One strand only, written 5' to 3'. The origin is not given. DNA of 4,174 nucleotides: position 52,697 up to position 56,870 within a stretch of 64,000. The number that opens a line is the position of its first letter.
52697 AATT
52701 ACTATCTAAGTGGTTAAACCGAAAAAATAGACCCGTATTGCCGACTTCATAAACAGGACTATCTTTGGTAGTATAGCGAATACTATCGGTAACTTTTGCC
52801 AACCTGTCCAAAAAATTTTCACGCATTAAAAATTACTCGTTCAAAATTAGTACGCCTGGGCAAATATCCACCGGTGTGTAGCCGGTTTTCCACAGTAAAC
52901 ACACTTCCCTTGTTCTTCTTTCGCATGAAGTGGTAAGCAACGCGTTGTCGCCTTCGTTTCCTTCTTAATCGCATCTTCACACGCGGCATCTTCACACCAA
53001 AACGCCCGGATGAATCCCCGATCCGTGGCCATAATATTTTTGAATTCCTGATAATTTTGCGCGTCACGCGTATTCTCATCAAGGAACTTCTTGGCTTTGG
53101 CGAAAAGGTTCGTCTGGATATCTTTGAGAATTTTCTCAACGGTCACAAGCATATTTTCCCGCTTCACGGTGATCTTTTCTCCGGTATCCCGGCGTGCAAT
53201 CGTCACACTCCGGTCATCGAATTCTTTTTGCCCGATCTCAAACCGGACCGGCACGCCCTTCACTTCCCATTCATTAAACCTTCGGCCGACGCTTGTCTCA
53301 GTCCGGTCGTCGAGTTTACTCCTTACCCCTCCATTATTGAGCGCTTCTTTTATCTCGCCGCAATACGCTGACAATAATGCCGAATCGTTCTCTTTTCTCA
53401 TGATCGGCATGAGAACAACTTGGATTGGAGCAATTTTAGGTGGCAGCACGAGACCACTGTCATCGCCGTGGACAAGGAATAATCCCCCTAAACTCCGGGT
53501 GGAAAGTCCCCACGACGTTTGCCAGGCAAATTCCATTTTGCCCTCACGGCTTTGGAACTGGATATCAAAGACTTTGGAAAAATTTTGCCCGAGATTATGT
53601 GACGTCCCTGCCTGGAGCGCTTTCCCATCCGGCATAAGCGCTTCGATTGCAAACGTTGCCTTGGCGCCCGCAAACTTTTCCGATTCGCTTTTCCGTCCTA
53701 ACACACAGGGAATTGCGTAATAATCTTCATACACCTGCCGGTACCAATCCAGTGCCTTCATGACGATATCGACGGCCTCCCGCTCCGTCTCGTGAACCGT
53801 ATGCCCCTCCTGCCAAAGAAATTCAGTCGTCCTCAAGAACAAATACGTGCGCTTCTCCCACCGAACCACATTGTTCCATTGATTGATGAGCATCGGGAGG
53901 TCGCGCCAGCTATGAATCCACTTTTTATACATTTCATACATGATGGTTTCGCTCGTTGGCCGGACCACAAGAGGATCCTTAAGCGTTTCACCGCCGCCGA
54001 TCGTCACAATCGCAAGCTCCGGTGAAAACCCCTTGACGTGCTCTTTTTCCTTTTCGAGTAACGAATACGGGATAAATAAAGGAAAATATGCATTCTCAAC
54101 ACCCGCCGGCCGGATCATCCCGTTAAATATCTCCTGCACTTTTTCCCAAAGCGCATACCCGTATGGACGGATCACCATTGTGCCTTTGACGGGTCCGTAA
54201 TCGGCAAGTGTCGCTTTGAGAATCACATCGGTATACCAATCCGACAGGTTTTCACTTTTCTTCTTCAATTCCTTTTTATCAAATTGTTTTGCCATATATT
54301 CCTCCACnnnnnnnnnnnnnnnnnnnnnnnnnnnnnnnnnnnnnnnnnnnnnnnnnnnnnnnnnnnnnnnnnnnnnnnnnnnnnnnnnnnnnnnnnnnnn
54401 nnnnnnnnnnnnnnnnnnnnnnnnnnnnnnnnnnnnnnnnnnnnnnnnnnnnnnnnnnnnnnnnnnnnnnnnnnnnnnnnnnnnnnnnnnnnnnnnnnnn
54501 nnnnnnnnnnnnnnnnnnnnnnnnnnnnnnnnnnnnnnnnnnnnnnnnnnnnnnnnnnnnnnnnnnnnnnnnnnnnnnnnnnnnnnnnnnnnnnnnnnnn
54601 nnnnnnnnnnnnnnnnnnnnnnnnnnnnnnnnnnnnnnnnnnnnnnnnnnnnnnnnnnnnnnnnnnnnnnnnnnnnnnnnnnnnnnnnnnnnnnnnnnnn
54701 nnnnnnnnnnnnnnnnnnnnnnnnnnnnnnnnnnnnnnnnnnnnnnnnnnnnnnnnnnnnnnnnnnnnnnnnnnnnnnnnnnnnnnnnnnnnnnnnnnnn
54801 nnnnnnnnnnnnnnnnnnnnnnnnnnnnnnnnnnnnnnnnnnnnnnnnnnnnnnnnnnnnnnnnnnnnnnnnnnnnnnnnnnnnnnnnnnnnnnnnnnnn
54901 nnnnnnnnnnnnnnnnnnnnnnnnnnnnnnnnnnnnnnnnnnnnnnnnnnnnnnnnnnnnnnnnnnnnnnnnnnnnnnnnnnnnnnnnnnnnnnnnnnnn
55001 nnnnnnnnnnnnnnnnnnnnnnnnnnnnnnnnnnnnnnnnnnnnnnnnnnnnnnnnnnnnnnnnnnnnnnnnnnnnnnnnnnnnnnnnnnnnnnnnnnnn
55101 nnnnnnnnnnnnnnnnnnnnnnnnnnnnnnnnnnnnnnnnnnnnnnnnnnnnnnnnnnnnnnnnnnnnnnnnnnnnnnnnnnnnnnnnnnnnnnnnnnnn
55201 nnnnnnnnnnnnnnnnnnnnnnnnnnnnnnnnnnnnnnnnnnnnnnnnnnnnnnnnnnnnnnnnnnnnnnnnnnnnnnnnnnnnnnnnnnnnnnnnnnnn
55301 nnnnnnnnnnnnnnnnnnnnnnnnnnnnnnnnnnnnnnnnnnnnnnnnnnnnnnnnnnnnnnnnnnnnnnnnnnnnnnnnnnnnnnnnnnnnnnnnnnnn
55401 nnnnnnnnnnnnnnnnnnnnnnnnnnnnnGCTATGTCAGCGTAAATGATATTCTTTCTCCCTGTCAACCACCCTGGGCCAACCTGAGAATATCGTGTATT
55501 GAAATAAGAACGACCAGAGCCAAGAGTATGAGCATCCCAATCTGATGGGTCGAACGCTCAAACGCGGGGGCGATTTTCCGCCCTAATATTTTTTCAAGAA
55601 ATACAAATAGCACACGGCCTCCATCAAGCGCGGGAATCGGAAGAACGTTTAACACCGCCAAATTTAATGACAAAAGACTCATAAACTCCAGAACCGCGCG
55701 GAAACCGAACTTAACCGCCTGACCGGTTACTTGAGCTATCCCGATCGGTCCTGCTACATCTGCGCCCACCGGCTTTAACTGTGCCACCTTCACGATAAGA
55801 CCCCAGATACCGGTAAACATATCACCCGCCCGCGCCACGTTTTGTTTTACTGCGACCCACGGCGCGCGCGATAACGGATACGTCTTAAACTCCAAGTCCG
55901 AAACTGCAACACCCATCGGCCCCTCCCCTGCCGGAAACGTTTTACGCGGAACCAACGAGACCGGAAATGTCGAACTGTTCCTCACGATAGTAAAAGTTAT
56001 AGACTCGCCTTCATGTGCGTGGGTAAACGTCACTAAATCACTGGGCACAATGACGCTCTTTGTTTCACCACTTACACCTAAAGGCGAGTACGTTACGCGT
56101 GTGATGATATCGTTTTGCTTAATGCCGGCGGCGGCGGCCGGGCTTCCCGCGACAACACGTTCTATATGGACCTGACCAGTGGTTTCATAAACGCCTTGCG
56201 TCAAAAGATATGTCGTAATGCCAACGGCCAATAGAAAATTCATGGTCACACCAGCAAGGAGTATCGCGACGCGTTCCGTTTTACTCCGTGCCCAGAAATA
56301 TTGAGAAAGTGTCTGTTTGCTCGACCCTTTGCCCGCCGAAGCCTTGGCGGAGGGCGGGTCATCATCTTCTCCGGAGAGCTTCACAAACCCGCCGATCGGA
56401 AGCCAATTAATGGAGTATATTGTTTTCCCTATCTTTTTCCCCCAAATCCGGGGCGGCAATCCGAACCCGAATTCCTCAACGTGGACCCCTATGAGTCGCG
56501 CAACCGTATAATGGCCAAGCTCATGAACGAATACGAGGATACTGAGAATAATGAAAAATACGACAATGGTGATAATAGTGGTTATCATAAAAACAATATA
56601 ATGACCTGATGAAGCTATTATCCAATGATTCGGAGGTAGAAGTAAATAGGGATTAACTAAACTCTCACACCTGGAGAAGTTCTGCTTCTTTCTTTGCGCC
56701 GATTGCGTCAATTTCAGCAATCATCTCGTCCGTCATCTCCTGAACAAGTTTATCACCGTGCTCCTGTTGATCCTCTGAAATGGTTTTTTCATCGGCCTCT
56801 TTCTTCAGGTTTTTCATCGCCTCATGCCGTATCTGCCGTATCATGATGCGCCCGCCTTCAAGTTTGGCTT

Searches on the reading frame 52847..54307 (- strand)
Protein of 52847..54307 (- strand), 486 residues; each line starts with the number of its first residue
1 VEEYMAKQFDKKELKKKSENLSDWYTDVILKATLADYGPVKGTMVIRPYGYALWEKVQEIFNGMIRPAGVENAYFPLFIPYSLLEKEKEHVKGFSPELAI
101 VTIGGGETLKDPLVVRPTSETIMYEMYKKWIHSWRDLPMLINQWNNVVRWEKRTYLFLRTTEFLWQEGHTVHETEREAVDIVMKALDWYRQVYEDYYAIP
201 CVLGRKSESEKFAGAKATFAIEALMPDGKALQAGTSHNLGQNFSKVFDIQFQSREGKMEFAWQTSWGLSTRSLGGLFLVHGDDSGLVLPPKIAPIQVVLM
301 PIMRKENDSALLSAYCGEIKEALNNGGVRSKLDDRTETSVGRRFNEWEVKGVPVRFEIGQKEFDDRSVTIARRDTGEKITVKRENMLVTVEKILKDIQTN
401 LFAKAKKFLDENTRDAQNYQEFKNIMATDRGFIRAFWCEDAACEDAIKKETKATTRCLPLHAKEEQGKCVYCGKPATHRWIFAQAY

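Call 30: search_protein_families(library=pfam, proteins=[window:52847-54307:-], max_evalue=0.001)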
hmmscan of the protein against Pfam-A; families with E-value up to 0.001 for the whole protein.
window:52847-54307:- (486 aa): 3 families
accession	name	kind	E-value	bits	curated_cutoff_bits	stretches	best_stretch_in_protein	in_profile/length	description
PF09180.16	ProRS-C_1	-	3.5e-22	78.8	31.5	1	419-486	1-71/71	Prolyl-tRNA synthetase, C-terminal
PF03129.25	HGTP_anticodon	-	4.9e-20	71.9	21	1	296-391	1-92/94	Anticodon binding domain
PF00587.30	tRNA-synt_2b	-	6.2e-19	69.2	29.3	1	110-273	8-172/179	tRNA synthetase class II core domain (G, H, P, S and T)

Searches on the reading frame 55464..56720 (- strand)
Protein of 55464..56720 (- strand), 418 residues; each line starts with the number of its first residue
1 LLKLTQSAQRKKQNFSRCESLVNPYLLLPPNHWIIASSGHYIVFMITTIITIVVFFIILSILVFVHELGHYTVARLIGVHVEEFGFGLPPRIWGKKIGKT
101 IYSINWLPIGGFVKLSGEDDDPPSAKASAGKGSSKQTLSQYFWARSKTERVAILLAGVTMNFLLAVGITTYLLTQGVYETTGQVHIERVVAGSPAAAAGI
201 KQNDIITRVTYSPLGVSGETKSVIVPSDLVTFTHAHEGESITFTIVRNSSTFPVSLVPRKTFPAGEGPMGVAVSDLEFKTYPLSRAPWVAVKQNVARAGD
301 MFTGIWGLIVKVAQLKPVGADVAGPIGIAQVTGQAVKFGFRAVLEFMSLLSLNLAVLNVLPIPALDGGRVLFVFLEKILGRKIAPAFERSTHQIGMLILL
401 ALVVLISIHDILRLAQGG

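Call 30: search_protein_families(library=pfam, proteins=[window:55464-56720:-], max_evalue=0.001)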
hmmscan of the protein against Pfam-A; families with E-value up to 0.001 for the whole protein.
window:55464-56720:- (418 aa): 3 families
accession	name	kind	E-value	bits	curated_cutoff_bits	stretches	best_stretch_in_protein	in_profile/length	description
PF02163.28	Peptidase_M50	-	4.2e-52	177.1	27.2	1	55-402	2-221/221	Peptidase family M50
PF17820.7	PDZ_6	-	1.4e-05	25.2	27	1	186-209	2-25/54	PDZ domain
PF13180.12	PDZ_2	-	3.5e-05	24.4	27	1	178-245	8-78/80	PDZ domain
